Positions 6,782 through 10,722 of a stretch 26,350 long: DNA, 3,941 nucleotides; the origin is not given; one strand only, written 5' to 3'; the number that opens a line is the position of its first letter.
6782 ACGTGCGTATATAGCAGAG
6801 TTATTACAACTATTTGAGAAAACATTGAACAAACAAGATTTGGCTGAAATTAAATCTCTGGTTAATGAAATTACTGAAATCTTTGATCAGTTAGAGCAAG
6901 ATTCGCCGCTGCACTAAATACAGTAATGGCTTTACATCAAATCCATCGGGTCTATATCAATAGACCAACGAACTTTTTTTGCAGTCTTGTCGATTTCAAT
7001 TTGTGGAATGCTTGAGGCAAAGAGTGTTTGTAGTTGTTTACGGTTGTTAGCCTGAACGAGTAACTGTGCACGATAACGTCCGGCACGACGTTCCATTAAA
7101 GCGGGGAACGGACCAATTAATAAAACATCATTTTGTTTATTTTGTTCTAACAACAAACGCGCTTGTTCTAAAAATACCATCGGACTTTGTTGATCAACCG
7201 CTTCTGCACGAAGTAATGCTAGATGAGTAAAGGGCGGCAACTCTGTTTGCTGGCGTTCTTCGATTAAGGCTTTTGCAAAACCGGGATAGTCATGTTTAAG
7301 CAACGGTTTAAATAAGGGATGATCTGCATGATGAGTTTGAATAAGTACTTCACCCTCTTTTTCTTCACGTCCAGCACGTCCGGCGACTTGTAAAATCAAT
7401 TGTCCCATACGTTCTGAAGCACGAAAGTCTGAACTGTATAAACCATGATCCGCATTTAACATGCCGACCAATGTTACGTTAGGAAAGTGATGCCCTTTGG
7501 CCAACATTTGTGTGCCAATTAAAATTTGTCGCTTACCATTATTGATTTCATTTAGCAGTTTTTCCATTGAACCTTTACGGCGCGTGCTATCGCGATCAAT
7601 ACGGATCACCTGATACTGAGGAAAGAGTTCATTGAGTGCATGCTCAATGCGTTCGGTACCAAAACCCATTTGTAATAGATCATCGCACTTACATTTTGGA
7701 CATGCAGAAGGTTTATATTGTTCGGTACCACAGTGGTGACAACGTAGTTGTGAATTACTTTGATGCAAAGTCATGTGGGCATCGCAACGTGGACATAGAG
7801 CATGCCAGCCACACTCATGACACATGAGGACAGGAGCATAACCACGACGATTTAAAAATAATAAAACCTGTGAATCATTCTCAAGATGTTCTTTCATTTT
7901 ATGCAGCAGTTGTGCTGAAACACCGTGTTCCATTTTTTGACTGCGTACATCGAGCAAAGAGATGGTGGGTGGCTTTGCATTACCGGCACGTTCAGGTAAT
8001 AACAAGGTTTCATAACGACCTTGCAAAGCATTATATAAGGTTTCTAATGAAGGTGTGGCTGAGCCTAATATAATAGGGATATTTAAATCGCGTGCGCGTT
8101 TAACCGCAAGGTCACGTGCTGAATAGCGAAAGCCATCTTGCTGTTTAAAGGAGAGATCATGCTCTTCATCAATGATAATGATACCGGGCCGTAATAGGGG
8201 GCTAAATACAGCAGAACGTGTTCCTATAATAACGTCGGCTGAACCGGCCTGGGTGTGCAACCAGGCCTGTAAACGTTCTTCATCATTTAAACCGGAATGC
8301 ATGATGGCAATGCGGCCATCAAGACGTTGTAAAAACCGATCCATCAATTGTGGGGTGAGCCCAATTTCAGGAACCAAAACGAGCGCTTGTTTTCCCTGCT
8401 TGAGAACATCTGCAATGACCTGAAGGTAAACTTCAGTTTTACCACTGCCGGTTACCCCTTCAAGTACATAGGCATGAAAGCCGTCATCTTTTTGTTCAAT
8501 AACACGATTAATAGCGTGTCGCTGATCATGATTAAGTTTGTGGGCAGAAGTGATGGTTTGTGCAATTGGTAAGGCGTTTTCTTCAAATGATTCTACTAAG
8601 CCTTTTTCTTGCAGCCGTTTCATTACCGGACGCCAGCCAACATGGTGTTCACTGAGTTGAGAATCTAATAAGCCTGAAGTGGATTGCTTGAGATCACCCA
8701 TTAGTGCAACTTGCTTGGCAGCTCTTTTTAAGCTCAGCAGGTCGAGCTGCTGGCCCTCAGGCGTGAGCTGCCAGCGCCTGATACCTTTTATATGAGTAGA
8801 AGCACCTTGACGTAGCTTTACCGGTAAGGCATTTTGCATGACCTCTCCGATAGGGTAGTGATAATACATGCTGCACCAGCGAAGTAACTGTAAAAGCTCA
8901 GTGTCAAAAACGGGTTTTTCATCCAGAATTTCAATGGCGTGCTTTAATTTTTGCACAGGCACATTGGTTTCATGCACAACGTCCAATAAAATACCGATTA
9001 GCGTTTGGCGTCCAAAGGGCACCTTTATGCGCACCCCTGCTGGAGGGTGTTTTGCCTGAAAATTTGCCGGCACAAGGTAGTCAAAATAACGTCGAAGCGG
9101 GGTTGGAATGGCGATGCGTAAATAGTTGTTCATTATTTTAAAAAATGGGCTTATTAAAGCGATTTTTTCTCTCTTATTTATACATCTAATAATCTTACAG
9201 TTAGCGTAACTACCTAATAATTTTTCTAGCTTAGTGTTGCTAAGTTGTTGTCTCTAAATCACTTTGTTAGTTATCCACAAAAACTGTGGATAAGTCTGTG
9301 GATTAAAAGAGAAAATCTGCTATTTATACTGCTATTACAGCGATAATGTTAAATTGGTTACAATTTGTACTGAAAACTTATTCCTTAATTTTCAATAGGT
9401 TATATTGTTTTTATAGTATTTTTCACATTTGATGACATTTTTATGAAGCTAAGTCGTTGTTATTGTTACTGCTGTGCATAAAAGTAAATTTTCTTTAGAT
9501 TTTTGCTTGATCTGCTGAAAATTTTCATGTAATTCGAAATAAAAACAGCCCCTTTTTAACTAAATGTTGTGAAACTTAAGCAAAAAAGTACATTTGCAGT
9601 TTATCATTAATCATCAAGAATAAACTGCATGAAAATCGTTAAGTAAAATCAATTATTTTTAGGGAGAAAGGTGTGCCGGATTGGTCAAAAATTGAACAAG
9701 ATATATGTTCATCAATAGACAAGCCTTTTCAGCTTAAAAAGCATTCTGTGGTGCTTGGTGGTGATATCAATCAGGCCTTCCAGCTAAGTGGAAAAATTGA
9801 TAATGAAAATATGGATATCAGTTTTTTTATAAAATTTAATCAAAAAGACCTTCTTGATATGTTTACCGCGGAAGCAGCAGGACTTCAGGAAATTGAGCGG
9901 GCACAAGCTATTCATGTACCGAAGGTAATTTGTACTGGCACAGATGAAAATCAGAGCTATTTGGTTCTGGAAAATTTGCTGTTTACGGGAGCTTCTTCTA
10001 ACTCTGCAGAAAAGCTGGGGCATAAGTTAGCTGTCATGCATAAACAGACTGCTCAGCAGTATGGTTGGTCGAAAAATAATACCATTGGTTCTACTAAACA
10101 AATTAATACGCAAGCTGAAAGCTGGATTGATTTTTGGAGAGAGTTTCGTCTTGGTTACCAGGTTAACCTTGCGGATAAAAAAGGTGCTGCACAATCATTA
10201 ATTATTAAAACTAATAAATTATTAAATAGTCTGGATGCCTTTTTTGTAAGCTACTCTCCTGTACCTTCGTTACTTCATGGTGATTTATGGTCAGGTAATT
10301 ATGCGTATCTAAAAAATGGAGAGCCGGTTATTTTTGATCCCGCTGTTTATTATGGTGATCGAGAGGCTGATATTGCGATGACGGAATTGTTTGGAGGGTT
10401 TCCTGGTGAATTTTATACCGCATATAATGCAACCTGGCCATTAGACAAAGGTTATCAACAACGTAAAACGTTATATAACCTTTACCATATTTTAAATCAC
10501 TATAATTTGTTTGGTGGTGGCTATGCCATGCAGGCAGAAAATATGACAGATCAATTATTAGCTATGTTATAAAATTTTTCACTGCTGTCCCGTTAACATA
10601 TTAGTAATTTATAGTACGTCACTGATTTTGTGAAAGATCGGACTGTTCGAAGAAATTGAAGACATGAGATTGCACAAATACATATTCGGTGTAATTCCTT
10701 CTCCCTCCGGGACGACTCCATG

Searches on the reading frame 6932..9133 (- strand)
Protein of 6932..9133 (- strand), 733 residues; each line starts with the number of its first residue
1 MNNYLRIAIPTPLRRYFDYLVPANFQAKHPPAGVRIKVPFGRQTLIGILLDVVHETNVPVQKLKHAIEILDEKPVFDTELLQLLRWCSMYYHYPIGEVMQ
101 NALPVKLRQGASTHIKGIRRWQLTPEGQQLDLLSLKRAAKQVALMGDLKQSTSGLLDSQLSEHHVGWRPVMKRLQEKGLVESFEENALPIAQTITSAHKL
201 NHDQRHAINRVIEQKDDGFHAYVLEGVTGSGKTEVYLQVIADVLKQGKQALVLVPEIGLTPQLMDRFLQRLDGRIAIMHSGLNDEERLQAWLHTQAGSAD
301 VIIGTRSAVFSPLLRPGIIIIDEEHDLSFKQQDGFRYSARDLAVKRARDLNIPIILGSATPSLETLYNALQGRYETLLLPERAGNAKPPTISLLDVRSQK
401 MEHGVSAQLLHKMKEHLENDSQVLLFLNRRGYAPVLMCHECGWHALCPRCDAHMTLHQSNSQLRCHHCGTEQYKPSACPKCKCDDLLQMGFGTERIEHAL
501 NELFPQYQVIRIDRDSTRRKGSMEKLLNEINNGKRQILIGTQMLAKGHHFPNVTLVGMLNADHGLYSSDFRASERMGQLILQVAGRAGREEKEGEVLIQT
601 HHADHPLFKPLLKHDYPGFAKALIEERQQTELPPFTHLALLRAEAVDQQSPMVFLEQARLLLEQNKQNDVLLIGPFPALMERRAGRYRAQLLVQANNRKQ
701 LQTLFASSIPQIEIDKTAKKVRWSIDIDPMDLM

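Call 6: search_protein_families(library=ncbifam, proteins=[window:6932-9133:-])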
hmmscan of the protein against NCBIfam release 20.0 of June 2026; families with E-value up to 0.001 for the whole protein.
window:6932-9133:- (733 aa): 27 families (the best 25 are shown)
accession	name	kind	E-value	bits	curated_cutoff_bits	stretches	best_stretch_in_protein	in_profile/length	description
NF004067.0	PRK05580.1-4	equivalog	2.2e-299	995.1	763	1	3-732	4-736/737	primosomal protein N'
NF004065.0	PRK05580.1-1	equivalog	7.6e-291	966.6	858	1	5-731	4-730/731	primosomal protein N'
NF004066.1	PRK05580.1-3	equivalog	4e-213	710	813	2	134-731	183-787/788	primosomal protein N'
NF004070.0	PRK05580.2-2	equivalog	8.9e-191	635.7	921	1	3-732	12-728/729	primosomal protein N'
TIGR00595.1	priA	equivalog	1.4e-189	631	230.35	1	224-730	2-509/509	replication restart helicase PriA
NF004068.0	PRK05580.1-5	equivalog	5.5e-161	537.4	1249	2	195-733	254-795/795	primosomal protein N'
NF004071.0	PRK05580.2-3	equivalog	1.2e-156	522.6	1105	1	6-731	19-733/735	primosomal protein N'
NF004072.0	PRK05580.2-4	equivalog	6.7e-140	467.4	1030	1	199-731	121-646/648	primosomal protein N'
NF004069.0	PRK05580.2-1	equivalog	2.5e-124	416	767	1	179-732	90-611/612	primosomal protein N'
NF011453.0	PRK14873.1-3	equivalog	5.8e-45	153.6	812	1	13-690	27-612/653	primosome assembly protein PriA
NF011452.0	PRK14873.1-2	equivalog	1.6e-41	142.3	980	2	238-689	217-653/708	primosomal protein N'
NF011454.0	PRK14873.1-4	equivalog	4.1e-40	137.8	951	1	234-730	159-648/651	primosomal protein N'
NF011455.0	PRK14873.1-5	equivalog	2.2e-37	128.7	969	1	230-642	172-585/675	primosomal protein N'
NF011451.0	PRK14873.1-1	equivalog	1.5e-19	69.8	1147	2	13-347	43-356/764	primosome assembly protein PriA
TIGR00580.2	mfd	equivalog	4.5e-16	58.4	800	1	198-335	432-575/907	transcription-repair coupling factor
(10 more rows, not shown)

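Call 9: find_related_loci(query=window:6932-9133:-, collection=genome_contigs, flank=3000)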
Query window:6932-9133:- (733 aa) in genome_contigs; peptide patterns used: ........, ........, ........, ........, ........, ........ (x = any residue, [..] = any of these).
600 stretches matched a pattern (row limit reached: there are more); 598 encode a relative of the query (tblastn E <= 1e-3); the best 80 are kept; 80 distinct loci.
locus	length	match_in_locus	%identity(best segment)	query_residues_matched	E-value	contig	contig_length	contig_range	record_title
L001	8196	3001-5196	57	1-732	0e+0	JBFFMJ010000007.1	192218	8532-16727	MAG: Thiohalomonadaceae bacterium isolate Mix_mud18.2022.04.44 k141_2378914_length_192218_cov_34.6660, whole genome shot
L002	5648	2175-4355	57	5-732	0e+0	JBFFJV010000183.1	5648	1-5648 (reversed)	MAG: Thiohalomonadaceae bacterium isolate Mix_mud17.2022.03.51 k141_1708530_length_5648_cov_12.0000, whole genome shotgu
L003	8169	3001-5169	55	4-732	0e+0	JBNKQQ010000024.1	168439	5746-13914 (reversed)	MAG: Thiohalomonadales bacterium isolate G1.bin.10.orig k141_1238748, whole genome shotgun sequence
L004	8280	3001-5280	50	2-733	0e+0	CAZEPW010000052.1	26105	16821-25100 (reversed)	MAG TPA_asm: uncultured Thioalkalispiraceae bacterium isolate SRP128015_co3_248 genome assembly, contig: NODE_1671_lengt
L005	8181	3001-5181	54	5-733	0e+0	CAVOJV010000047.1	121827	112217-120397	MAG: uncultured Gammaproteobacteria bacterium isolate MFD00032.bin.2.219 genome assembly, contig: contig_40733, whole ge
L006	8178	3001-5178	50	5-731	0e+0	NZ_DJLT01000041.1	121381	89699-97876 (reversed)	MAG: Neptuniibacter sp. UBA6509 UBA6509_contig_2509, whole genome shotgun sequence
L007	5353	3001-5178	50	6-732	0e+0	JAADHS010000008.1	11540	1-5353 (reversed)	MAG: Gammaproteobacteria bacterium isolate M_MetaBat.201 contig-127_9472, whole genome shotgun sequence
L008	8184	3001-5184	49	5-731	0e+0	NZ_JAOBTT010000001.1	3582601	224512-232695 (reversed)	Pantoea eucrina strain OsEp_Plm_30P10 Scaffold_1, whole genome shotgun sequence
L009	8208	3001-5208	51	3-733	0e+0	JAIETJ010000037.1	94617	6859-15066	MAG: Pseudomonadaceae bacterium isolate time.spades.CONCOCT.1kb_038 c_000000000001, whole genome shotgun sequence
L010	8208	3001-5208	52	2-732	0e+0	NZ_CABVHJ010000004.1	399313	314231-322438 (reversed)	Pseudomonas fluorescens isolate PS655, whole genome shotgun sequence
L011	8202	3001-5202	51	5-733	0e+0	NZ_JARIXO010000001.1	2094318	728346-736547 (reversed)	Pseudomonas sp. 1928-m scaffold1.1, whole genome shotgun sequence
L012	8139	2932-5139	51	2-732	0e+0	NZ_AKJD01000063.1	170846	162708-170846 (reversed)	Pseudomonas sp. GM80 PMI37_contig81.81, whole genome shotgun sequence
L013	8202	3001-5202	50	5-733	0e+0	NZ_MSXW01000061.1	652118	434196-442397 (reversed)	Pseudomonas sp. PA27(2017) strain PA27 NODE_254_length_651970_cov_87.797165, whole genome shotgun sequence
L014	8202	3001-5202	49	2-731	0e+0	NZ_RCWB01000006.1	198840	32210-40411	Photorhabdus caribbeanensis strain HG29 scaffold_0006, whole genome shotgun sequence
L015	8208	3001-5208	51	2-732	0e+0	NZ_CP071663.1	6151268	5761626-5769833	Pseudomonas sp. R1-1 chromosome, complete genome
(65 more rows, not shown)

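Call 11: find_encoding_contigs(protein=window:6932-9133:-, flank=3000, max_places=6)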
Protein window:6932-9133:- (733 aa): 2 contigs read that carry it; 1 place shown.
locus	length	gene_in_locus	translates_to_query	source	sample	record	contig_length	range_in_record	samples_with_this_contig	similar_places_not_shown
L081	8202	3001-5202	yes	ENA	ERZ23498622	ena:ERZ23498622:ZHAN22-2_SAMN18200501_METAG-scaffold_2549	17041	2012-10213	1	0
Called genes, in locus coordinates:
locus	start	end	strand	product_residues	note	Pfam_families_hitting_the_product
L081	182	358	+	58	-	-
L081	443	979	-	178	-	PF04353:Rsd_AlgQ (weak), PF01814:Hemerythrin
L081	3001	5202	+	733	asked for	PF17764:PriA_3primeBD, PF00270:DEAD, PF04851:ResIII, PF18319:Zn_ribbon_PriA, PF00271:Helicase_C, PF18074:PriA_C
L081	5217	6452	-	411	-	PF00012:HSP70, PF06723:MreB_Mbl (weak)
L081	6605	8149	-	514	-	-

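Call 12: find_homologous_proteins(query=window:6932-9133:-, max_evalue=1e-100)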
Query window:6932-9133:- (733 aa): 7981 proteins with E <= 1e-100 among 8000 candidates; the best 120 are listed.
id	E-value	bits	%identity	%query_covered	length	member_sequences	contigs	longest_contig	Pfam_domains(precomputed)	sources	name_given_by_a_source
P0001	0.0e+0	1583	94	100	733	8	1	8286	PF17764.7,PF00270.36,PF00271.38,PF18319.8,PF18074.7,PF04851.22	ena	-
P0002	0.0e+0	1555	92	100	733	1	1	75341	PF17764.7,PF00270.36,PF00271.38,PF18319.8,PF18074.7,PF04851.22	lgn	-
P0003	0.0e+0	1537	91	100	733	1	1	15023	PF17764.7,PF00270.36,PF00271.38,PF18319.8,PF18074.7,PF04851.22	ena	-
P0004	0.0e+0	1532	91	100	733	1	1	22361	PF17764.7,PF00270.36,PF00271.38,PF18319.8,PF18074.7,PF04851.22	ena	-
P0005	0.0e+0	1504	89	100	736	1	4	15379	PF17764.7,PF00270.36,PF00271.38,PF18319.8,PF18074.7,PF04851.22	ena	-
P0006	0.0e+0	1503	90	100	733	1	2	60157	PF17764.7,PF00270.36,PF00271.38,PF18319.8,PF18074.7,PF04851.22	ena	-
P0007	0.0e+0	1499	90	100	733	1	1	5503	PF17764.7,PF00270.36,PF00271.38,PF24538.2,PF18319.8,PF18074.7,PF04851.22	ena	-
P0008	0.0e+0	1498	89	100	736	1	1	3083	PF17764.7,PF00270.36,PF00271.38,PF24538.2,PF18319.8,PF18074.7,PF04851.22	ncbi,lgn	-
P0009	0.0e+0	1497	89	100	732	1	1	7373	PF17764.7,PF00270.36,PF00271.38,PF18319.8,PF18074.7,PF04851.22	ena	-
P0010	0.0e+0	1497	89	100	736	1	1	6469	PF17764.7,PF00270.36,PF00271.38,PF24538.2,PF18319.8,PF18074.7,PF04851.22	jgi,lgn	-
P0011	0.0e+0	1496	89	100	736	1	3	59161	PF17764.7,PF00270.36,PF00271.38,PF24538.2,PF18319.8,PF18074.7,PF04851.22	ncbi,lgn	-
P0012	0.0e+0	1496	89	100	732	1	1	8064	PF17764.7,PF00270.36,PF00271.38,PF18319.8,PF18074.7,PF04851.22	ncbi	-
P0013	0.0e+0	1495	89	100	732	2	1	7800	PF17764.7,PF00270.36,PF00271.38,PF18319.8,PF18074.7,PF04851.22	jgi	-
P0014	0.0e+0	1495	88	100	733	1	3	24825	PF17764.7,PF00270.36,PF00271.38,PF18319.8,PF18074.7,PF04851.22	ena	-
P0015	0.0e+0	1494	89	100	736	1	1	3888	PF17764.7,PF00270.36,PF00271.38,PF18319.8,PF18074.7,PF04851.22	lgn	-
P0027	0.0e+0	1481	88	100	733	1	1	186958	PF17764.7,PF00270.36,PF00271.38,PF18319.8,PF18074.7,PF04851.22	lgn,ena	-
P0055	0.0e+0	1449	86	100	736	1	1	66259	PF17764.7,PF00270.36,PF00271.38,PF18319.8,PF18074.7,PF04851.22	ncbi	-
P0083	0.0e+0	1340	80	100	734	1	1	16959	PF17764.7,PF00270.36,PF00271.38,PF18319.8,PF18074.7,PF04851.22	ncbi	ncbi:MAG: primosomal protein N' [Woeseiaceae bacterium]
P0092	0.0e+0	1262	75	100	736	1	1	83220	PF17764.7,PF00270.36,PF00271.38,PF18319.8,PF18074.7,PF04851.22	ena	-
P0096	0.0e+0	1144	68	100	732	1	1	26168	PF17764.7,PF00270.36,PF00271.38,PF18319.8,PF18074.7,PF04851.22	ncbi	-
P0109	3.2e-280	949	59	99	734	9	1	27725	PF17764.7,PF00270.36,PF00271.38,PF18319.8,PF18074.7,PF04851.22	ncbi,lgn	-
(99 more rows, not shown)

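Call 14: find_encoding_contigs(protein=P0002, flank=3000, max_places=2)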
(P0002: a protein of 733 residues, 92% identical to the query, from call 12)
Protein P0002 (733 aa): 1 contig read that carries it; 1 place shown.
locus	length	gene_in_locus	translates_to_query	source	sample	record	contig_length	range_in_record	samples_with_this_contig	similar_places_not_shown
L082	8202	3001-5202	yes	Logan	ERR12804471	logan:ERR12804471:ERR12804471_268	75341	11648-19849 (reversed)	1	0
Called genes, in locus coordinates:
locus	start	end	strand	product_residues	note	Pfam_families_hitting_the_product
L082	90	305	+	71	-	PF04324:Fer2_BFD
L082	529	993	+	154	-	PF00210:Ferritin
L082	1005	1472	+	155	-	PF00210:Ferritin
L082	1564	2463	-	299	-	PF03881:Fructosamin_kin, PF01636:APH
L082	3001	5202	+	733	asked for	PF17764:PriA_3primeBD, PF00270:DEAD, PF04851:ResIII, PF18319:Zn_ribbon_PriA, PF00271:Helicase_C, PF18074:PriA_C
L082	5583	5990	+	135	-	-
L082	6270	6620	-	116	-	-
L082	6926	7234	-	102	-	-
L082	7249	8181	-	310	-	-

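Call 15: find_encoding_contigs(protein=P0027, flank=3000, max_places=2)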
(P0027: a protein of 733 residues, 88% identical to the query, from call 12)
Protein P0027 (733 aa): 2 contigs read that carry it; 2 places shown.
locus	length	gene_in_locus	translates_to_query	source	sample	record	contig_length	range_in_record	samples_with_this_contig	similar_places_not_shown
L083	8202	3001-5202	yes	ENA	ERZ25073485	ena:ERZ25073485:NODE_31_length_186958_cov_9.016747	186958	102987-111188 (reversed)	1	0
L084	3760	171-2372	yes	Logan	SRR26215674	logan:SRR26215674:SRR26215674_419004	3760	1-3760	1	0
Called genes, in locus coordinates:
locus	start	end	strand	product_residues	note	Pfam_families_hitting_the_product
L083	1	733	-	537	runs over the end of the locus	PF00015:MCPsignal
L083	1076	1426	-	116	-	-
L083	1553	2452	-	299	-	PF03881:Fructosamin_kin, PF01636:APH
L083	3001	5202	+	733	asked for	PF17764:PriA_3primeBD, PF00270:DEAD, PF04851:ResIII, PF18319:Zn_ribbon_PriA, PF00271:Helicase_C, PF18074:PriA_C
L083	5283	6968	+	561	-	PF01145:Band_7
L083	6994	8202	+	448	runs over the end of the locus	-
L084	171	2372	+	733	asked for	PF17764:PriA_3primeBD, PF00270:DEAD, PF04851:ResIII, PF18319:Zn_ribbon_PriA, PF00271:Helicase_C, PF18074:PriA_C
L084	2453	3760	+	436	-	?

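Call 16: find_encoding_contigs(protein=P0055, flank=3000, max_places=2)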
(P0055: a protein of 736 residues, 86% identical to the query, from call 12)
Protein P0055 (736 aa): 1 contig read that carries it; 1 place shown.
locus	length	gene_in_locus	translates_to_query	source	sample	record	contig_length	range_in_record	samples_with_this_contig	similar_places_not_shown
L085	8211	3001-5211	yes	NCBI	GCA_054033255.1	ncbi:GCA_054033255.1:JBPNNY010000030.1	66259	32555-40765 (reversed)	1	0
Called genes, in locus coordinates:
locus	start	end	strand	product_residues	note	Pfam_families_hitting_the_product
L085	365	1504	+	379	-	PF13531:SBP_bac_11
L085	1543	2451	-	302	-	PF03881:Fructosamin_kin, PF01636:APH (weak)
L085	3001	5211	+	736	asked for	PF17764:PriA_3primeBD, PF00270:DEAD, PF04851:ResIII, PF18319:Zn_ribbon_PriA, PF00271:Helicase_C, PF18074:PriA_C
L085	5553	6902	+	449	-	-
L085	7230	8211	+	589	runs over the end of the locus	PF03485:Arg_tRNA_synt_N, PF00750:tRNA-synt_1d, PF05746:DALR_1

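Call 17: find_encoding_contigs(protein=P0092, flank=3000, max_places=2)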
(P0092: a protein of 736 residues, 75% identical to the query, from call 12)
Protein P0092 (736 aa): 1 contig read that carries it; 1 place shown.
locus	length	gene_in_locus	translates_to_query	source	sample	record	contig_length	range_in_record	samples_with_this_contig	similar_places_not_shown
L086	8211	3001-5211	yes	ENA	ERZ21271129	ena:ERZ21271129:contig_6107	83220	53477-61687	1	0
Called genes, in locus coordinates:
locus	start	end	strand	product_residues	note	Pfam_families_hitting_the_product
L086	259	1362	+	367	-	PF13531:SBP_bac_11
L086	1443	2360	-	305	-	PF03881:Fructosamin_kin, PF01636:APH (weak)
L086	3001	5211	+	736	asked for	PF17764:PriA_3primeBD, PF00270:DEAD, PF04851:ResIII, PF18319:Zn_ribbon_PriA, PF00271:Helicase_C (weak), PF18074:PriA_C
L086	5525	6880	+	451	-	-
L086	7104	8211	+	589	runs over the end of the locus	PF03485:Arg_tRNA_synt_N, PF00750:tRNA-synt_1d, PF05746:DALR_1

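Call 18: find_encoding_contigs(protein=P0096, flank=3000, max_places=2)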
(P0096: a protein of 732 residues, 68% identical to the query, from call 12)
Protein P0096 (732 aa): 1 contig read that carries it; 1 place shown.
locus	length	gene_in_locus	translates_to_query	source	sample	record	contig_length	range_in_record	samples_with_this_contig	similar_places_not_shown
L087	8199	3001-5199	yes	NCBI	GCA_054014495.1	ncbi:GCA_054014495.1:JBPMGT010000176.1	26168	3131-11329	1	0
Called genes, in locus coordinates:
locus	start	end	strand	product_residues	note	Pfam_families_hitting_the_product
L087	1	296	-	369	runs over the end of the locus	PF11563:Protoglobin, PF00990:GGDEF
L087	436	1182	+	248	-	PF01171:ATP_bind_3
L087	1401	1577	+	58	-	-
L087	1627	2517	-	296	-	PF03881:Fructosamin_kin, PF01636:APH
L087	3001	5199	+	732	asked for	PF17764:PriA_3primeBD, PF00270:DEAD, PF04851:ResIII, PF00271:Helicase_C (faint), PF18319:Zn_ribbon_PriA, PF18074:PriA_C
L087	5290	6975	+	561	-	PF01145:Band_7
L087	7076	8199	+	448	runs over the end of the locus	-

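Call 19: find_encoding_contigs(protein=P0083, flank=3000, max_places=2)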
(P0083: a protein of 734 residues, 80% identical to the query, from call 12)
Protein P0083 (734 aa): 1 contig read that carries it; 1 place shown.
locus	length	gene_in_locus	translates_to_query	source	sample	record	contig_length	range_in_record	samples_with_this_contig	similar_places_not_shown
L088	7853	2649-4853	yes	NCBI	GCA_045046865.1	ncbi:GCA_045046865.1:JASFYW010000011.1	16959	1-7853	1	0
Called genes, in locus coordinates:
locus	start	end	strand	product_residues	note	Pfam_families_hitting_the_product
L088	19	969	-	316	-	PF03279:Lip_A_acyltrans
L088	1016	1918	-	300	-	PF03881:Fructosamin_kin, PF01636:APH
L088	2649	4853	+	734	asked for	PF17764:PriA_3primeBD, PF00270:DEAD, PF04851:ResIII, PF18319:Zn_ribbon_PriA, PF00271:Helicase_C (weak), PF18074:PriA_C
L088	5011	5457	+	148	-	PF00581:Rhodanese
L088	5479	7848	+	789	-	PF00990:GGDEF, PF00563:EAL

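Call 20: find_encoding_contigs(protein=P0109, flank=3000, max_places=2)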
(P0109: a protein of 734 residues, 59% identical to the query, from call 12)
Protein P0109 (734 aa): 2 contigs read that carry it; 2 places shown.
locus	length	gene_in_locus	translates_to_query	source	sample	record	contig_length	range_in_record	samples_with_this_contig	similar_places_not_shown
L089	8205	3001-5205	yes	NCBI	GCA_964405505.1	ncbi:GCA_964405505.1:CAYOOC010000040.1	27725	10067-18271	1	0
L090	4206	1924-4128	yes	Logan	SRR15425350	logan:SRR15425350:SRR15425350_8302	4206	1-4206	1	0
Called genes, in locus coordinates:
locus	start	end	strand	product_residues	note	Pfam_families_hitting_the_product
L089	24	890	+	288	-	PF03279:Lip_A_acyltrans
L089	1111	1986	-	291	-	PF03881:Fructosamin_kin, PF01636:APH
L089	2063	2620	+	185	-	PF01243:PNPOx_N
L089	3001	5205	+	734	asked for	PF17764:PriA_3primeBD, PF00270:DEAD, PF04851:ResIII, PF18319:Zn_ribbon_PriA, PF00271:Helicase_C (weak), PF18074:PriA_C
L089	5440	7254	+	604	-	PF03485:Arg_tRNA_synt_N, PF00750:tRNA-synt_1d, PF05746:DALR_1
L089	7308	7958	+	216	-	PF05036:SPOR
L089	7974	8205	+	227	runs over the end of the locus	PF04298:Zn_peptidase_2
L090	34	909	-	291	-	PF03881:Fructosamin_kin, PF01636:APH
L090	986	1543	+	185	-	PF01243:PNPOx_N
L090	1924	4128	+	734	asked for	PF17764:PriA_3primeBD, PF00270:DEAD, PF04851:ResIII, PF18319:Zn_ribbon_PriA, PF00271:Helicase_C (weak), PF18074:PriA_C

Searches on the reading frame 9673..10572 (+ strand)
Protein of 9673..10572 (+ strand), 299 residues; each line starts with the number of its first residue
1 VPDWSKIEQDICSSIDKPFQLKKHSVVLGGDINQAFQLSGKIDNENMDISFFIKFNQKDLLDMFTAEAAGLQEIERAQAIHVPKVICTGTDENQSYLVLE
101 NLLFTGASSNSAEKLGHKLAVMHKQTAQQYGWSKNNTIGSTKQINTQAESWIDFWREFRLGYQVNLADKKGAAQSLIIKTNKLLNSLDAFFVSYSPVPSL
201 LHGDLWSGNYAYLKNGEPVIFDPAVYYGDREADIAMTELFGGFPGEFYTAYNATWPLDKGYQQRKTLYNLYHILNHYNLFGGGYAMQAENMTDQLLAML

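Call 6: search_protein_families(library=ncbifam, proteins=[window:9673-10572:+])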
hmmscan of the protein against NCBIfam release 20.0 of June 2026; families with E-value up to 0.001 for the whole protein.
window:9673-10572:+ (299 aa): 0 families

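Call 7: search_protein_families(library=pfam, proteins=[window:9673-10572:+])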
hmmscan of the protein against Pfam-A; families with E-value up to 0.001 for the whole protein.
window:9673-10572:+ (299 aa): 2 families
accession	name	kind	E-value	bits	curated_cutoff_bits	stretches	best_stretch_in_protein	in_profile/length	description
PF03881.20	Fructosamin_kin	-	9e-107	357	22.4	1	4-297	2-287/288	Fructosamine kinase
PF01636.29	APH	-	2e-06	28.2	23.2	1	50-255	22-229/239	Phosphotransferase enzyme family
